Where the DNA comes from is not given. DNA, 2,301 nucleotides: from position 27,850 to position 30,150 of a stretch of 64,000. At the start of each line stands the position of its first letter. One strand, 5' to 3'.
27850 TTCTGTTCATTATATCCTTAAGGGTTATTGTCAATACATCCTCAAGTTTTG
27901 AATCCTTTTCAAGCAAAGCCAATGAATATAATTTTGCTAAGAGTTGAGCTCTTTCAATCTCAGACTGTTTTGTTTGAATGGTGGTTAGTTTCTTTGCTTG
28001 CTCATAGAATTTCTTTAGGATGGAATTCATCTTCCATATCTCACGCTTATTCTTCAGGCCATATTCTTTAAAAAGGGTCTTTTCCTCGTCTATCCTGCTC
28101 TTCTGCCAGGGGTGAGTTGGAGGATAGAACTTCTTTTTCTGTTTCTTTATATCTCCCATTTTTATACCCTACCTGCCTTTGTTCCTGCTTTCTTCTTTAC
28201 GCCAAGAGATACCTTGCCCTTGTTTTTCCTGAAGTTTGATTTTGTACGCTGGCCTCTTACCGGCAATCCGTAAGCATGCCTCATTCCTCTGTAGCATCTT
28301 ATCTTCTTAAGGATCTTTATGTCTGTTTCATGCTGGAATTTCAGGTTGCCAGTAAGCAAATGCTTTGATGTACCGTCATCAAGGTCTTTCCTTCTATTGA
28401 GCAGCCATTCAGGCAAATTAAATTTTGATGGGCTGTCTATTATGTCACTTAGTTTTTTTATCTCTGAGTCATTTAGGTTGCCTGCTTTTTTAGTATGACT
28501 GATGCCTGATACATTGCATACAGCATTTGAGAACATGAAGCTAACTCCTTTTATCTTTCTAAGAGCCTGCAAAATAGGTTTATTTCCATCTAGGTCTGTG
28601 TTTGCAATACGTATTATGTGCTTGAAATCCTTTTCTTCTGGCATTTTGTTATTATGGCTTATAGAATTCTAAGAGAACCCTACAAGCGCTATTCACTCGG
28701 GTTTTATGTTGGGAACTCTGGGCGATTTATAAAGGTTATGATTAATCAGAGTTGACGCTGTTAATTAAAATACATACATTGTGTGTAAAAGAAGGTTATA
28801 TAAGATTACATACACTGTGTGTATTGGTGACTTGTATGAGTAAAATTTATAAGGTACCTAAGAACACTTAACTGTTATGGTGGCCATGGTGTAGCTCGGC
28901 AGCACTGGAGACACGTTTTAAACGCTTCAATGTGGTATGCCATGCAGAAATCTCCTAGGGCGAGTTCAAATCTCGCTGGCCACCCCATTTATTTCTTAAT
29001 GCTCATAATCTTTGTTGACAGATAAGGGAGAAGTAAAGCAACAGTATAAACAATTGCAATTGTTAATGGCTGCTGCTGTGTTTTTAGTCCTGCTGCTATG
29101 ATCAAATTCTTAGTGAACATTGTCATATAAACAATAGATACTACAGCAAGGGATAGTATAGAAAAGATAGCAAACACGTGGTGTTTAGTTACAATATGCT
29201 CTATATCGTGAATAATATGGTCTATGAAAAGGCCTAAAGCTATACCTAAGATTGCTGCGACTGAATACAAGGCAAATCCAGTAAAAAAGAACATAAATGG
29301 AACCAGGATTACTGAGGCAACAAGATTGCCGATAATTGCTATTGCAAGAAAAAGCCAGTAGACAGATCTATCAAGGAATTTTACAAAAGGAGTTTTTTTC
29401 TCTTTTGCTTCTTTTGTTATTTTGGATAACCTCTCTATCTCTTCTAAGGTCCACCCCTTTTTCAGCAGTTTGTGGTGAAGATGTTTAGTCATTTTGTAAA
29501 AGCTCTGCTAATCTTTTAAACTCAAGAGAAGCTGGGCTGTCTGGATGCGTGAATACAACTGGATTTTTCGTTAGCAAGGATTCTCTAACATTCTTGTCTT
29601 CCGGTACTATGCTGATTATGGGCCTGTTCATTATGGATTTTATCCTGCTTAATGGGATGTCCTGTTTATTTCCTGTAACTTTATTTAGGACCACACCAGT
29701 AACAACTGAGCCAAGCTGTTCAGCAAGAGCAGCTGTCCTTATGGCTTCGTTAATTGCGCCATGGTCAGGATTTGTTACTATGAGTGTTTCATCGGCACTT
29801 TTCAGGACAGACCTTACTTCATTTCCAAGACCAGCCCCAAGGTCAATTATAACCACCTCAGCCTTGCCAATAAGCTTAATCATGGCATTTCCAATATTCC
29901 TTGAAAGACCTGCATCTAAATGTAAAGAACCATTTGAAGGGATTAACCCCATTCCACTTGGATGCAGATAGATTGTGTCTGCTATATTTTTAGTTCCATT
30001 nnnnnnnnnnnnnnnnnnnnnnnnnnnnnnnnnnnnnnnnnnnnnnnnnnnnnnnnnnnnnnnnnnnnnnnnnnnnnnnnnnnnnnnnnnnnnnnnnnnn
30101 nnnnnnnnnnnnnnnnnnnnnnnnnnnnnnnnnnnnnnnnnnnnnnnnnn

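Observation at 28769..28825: Quasi-palindromic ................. motif positioned 45-100 bp upstream of tRNA genes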

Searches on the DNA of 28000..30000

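Call 8: search_rna_families(source=window, start=28000, end=30000, threshold=evalue, max_evalue=1, show_alignments=2)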
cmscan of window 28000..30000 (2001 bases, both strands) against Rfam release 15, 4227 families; matches with E-value up to 1: 2.
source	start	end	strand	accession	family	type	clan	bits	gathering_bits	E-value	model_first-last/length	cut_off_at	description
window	28879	28984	+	RF01852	tRNA-Sec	Gene; tRNA;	CL00001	21.4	47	0.37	1-91/91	no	Selenocysteine transfer RNA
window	28039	28167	-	RF02161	PART1_3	Gene; lncRNA;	-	17.6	40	0.59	1-131/131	no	Prostate androgen-regulated transcript 1 conserved region 3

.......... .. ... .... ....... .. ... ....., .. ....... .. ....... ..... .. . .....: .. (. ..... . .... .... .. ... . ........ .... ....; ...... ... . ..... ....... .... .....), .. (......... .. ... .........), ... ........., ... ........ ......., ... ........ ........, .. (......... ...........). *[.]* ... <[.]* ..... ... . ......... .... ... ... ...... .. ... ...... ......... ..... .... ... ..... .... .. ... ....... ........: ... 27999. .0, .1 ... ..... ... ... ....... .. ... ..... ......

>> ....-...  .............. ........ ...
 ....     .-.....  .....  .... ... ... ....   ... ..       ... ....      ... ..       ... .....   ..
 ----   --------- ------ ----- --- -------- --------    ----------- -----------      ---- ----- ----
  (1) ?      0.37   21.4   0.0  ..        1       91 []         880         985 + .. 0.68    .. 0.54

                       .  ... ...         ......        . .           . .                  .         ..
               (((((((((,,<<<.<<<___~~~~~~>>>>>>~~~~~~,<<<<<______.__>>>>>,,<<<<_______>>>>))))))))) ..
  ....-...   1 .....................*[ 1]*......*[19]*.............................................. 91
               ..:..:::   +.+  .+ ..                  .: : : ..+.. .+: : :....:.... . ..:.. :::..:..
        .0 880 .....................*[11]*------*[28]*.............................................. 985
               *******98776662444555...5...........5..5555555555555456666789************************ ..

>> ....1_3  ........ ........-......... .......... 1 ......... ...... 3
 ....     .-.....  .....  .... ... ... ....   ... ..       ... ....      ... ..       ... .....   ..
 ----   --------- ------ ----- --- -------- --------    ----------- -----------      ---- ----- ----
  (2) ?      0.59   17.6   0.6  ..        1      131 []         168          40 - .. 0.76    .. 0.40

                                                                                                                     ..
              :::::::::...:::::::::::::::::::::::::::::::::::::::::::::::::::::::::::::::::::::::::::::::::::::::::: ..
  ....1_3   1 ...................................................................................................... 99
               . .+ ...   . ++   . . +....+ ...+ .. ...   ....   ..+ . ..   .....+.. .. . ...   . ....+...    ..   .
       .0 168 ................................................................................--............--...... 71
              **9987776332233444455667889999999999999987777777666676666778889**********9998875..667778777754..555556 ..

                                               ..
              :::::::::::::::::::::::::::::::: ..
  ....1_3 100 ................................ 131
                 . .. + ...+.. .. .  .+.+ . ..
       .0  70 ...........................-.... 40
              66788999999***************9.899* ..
